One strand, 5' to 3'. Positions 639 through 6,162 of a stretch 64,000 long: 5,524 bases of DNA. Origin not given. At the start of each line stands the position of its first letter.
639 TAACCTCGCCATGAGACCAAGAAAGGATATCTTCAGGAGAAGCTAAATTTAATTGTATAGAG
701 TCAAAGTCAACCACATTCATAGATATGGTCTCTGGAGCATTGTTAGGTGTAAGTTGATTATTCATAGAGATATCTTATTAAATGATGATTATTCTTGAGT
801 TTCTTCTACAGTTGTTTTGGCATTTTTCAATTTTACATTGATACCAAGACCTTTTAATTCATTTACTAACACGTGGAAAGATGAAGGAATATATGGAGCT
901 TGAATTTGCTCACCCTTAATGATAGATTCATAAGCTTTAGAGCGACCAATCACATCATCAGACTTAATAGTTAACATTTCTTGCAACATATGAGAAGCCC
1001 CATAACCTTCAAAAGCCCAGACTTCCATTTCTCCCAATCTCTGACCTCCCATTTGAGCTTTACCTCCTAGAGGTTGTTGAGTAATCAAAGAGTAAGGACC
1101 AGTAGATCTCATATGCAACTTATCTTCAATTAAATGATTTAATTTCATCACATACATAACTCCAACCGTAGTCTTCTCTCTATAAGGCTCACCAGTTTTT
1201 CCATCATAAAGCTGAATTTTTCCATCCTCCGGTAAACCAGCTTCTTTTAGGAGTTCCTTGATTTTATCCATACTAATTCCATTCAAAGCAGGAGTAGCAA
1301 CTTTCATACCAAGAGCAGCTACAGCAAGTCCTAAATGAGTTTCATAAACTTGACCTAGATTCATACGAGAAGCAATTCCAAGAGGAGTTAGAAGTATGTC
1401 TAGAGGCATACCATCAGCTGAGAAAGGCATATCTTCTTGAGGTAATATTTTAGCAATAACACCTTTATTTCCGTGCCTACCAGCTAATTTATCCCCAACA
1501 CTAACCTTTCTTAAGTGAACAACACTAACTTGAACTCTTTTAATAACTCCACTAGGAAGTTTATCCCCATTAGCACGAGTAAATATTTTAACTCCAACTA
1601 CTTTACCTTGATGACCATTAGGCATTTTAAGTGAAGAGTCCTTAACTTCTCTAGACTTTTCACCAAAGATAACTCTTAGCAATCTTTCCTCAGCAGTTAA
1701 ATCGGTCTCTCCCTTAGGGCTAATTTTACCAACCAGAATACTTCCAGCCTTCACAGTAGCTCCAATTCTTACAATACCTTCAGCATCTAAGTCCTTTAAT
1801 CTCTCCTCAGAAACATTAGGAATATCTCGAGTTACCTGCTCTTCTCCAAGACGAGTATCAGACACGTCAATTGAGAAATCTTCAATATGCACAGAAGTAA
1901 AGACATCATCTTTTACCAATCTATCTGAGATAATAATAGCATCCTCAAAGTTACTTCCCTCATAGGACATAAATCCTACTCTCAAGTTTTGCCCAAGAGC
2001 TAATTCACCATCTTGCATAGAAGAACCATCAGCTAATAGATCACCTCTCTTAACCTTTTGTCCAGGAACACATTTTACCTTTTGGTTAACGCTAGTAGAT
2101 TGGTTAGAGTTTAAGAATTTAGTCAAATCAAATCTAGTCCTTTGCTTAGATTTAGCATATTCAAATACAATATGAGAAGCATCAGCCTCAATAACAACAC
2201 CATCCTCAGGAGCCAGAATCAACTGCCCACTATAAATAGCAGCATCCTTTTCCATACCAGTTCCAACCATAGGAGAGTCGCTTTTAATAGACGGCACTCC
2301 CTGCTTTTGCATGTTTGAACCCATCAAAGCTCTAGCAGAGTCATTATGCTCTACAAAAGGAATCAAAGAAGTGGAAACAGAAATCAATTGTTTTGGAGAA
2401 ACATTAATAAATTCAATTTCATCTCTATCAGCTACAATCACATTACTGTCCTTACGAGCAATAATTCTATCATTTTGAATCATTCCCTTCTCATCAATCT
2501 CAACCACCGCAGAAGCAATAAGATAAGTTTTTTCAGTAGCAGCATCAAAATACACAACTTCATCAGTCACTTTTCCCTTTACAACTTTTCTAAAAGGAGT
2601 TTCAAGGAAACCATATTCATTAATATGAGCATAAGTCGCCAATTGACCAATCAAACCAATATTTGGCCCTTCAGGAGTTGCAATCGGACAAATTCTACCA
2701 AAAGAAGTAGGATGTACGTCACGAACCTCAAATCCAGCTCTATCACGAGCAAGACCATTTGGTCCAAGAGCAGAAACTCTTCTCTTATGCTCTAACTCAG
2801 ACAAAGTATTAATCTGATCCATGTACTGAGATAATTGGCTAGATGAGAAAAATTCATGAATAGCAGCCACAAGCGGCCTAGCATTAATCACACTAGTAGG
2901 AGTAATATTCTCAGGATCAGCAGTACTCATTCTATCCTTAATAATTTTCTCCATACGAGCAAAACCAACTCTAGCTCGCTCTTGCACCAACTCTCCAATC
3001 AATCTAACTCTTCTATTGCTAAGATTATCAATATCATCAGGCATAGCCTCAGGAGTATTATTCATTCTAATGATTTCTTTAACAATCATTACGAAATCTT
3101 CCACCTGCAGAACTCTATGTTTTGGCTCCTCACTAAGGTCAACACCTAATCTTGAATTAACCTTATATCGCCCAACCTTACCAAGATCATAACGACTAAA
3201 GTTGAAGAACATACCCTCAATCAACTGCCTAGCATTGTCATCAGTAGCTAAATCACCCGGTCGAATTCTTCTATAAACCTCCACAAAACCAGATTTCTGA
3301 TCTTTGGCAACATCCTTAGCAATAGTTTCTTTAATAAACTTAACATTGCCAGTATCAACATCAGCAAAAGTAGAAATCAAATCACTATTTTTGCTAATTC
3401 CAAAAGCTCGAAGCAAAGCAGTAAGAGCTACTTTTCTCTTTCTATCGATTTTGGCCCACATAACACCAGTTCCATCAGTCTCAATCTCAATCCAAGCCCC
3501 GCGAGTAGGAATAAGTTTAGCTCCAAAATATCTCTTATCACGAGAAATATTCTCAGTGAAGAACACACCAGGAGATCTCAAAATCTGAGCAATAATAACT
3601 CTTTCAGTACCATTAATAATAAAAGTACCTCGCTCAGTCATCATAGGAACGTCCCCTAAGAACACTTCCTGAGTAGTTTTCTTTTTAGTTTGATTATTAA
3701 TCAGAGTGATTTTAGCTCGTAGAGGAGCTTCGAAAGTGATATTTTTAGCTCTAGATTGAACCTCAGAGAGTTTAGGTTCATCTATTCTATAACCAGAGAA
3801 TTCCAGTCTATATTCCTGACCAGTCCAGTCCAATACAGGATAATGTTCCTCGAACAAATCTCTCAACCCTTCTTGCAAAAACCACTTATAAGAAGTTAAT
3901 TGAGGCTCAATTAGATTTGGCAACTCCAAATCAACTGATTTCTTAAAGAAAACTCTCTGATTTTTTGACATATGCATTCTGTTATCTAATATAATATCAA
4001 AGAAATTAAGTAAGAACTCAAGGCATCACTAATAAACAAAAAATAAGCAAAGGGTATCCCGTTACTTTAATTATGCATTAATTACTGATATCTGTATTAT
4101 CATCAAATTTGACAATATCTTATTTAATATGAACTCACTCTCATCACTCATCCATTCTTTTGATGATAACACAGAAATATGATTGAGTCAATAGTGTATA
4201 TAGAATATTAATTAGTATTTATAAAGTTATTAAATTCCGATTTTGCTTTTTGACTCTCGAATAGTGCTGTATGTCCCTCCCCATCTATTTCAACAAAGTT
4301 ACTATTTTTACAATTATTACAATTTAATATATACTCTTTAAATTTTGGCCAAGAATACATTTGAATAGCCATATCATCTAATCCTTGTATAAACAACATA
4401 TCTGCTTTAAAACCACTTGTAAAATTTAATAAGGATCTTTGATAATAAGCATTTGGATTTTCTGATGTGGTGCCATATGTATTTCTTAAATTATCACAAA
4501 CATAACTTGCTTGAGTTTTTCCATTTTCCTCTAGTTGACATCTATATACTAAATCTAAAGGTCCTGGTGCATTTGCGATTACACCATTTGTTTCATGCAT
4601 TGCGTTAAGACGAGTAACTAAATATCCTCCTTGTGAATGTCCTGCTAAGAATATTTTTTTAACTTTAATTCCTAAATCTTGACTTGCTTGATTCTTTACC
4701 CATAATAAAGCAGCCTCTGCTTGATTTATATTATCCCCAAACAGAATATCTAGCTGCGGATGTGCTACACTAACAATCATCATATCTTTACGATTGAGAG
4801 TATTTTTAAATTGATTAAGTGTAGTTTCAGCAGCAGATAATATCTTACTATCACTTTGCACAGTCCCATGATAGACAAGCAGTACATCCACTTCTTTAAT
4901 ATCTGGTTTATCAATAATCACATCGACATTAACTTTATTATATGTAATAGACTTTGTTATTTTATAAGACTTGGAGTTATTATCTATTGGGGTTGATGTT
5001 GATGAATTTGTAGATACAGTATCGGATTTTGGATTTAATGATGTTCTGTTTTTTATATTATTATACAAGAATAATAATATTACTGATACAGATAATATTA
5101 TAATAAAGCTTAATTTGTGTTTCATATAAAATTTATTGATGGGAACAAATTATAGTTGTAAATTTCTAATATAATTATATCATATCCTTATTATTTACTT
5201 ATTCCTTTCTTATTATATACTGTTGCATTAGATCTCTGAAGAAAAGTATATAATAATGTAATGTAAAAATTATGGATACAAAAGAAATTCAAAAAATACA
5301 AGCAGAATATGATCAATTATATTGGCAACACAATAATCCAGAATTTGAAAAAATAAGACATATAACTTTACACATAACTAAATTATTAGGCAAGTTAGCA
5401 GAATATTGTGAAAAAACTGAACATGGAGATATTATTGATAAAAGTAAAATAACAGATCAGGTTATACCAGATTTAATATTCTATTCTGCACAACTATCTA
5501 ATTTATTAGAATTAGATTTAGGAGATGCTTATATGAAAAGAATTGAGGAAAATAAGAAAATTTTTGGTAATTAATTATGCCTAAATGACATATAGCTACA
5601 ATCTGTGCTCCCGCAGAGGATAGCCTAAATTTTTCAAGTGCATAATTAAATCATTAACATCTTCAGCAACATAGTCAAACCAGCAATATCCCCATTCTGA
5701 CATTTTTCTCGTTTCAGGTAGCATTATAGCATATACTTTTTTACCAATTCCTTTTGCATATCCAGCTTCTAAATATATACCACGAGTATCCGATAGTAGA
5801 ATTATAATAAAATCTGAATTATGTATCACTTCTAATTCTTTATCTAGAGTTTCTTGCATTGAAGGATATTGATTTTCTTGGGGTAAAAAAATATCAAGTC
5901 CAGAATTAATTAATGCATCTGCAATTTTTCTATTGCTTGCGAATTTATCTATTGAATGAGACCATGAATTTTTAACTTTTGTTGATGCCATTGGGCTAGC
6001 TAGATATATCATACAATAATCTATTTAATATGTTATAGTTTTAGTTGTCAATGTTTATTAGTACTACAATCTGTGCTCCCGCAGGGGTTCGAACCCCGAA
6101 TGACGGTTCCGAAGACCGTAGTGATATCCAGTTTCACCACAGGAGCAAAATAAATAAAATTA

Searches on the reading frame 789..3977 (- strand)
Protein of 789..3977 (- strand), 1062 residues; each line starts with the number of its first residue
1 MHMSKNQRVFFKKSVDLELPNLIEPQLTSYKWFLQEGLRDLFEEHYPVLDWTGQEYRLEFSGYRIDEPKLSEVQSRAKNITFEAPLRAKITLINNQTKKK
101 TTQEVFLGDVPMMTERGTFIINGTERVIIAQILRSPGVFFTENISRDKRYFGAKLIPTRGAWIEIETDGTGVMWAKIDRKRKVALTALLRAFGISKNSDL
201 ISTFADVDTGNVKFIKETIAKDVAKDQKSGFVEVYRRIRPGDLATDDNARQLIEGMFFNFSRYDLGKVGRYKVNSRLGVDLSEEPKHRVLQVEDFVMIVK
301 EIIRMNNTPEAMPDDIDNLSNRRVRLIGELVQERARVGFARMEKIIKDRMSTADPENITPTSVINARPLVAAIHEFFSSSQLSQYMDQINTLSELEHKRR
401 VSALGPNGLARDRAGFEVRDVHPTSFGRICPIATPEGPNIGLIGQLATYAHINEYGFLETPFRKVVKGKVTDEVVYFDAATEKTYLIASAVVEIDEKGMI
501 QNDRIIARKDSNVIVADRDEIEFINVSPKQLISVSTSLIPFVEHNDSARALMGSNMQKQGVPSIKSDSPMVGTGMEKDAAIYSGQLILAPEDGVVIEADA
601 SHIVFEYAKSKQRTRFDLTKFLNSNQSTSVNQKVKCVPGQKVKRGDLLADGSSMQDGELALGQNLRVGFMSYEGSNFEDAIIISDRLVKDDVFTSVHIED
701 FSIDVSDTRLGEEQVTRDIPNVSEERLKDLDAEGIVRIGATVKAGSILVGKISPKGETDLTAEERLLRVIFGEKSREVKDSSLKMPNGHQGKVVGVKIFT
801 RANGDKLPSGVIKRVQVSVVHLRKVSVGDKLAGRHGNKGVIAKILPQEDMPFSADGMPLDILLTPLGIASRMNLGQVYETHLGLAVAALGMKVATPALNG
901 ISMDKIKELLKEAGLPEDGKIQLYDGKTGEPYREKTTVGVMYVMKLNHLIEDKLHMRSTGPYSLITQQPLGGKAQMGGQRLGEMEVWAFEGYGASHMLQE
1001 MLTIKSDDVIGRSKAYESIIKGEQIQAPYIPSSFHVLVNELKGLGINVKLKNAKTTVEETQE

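Call 26: search_protein_families(library=pfam, proteins=[window:789-3977:-], max_evalue=0.001)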
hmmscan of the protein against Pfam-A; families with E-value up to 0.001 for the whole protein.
window:789-3977:- (1062 aa): 6 families
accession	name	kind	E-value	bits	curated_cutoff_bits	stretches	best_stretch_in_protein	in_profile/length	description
PF00562.33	RNA_pol_Rpb2_6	-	2.4e-119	399.2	23.4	1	589-975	2-373/373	RNA polymerase Rpb2, domain 6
PF04565.21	RNA_pol_Rpb2_3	-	1e-26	93.3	21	1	384-452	1-68/68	RNA polymerase Rpb2, domain 3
PF04560.25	RNA_pol_Rpb2_7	-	5.9e-25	87.9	32.1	1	977-1051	1-85/87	RNA polymerase Rpb2, domain 7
PF04561.19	RNA_pol_Rpb2_2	-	6.3e-25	88.4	21.7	1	134-325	1-190/190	RNA polymerase Rpb2, domain 2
PF04563.20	RNA_pol_Rpb2_1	-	1.7e-21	77.1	28.2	1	21-369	1-201/203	RNA polymerase beta subunit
PF10385.14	RNA_pol_Rpb2_45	-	1.1e-17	64.3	28.2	1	462-527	1-66/66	RNA polymerase beta subunit external 1 domain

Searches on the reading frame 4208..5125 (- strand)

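Call 26: search_protein_families(library=pfam, proteins=[window:4208-5125:-], max_evalue=0.001)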
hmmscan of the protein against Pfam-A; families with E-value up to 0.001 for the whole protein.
window:4208-5125:- (305 aa): 4 families
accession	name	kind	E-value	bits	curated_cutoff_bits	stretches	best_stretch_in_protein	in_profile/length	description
PF20434.5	BD-FAE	-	3.6e-06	27.1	26.8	1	71-180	5-112/215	BD-FAE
PF07859.19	Abhydrolase_3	-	3.8e-06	27.2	25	1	131-180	47-95/210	alpha/beta hydrolase fold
PF00561.26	Abhydrolase_1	-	1.5e-05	25.2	25.8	0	222-290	181-243/245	alpha/beta hydrolase fold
PF00326.27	Peptidase_S9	-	0.00094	19.2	22.6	0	142-294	51-196/213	Prolyl oligopeptidase family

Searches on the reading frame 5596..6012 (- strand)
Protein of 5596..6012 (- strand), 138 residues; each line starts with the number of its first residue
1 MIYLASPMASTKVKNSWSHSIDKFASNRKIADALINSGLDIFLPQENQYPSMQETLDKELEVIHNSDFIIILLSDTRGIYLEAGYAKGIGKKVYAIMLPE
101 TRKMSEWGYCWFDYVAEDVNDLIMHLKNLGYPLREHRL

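Call 26: search_protein_families(library=pfam, proteins=[window:5596-6012:-], max_evalue=0.001)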
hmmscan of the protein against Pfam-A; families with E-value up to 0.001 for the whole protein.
window:5596-6012:- (138 aa): 2 families
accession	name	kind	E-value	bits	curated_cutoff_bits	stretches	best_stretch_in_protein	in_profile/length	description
PF05014.21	Nuc_deoxyrib_tr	-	2e-08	34.8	28.8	1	17-103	7-102/117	Nucleoside 2-deoxyribosyltransferase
PF15891.11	Nuc_deoxyri_tr2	-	2.3e-06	28.3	30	1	2-96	4-101/105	Nucleoside 2-deoxyribosyltransferase like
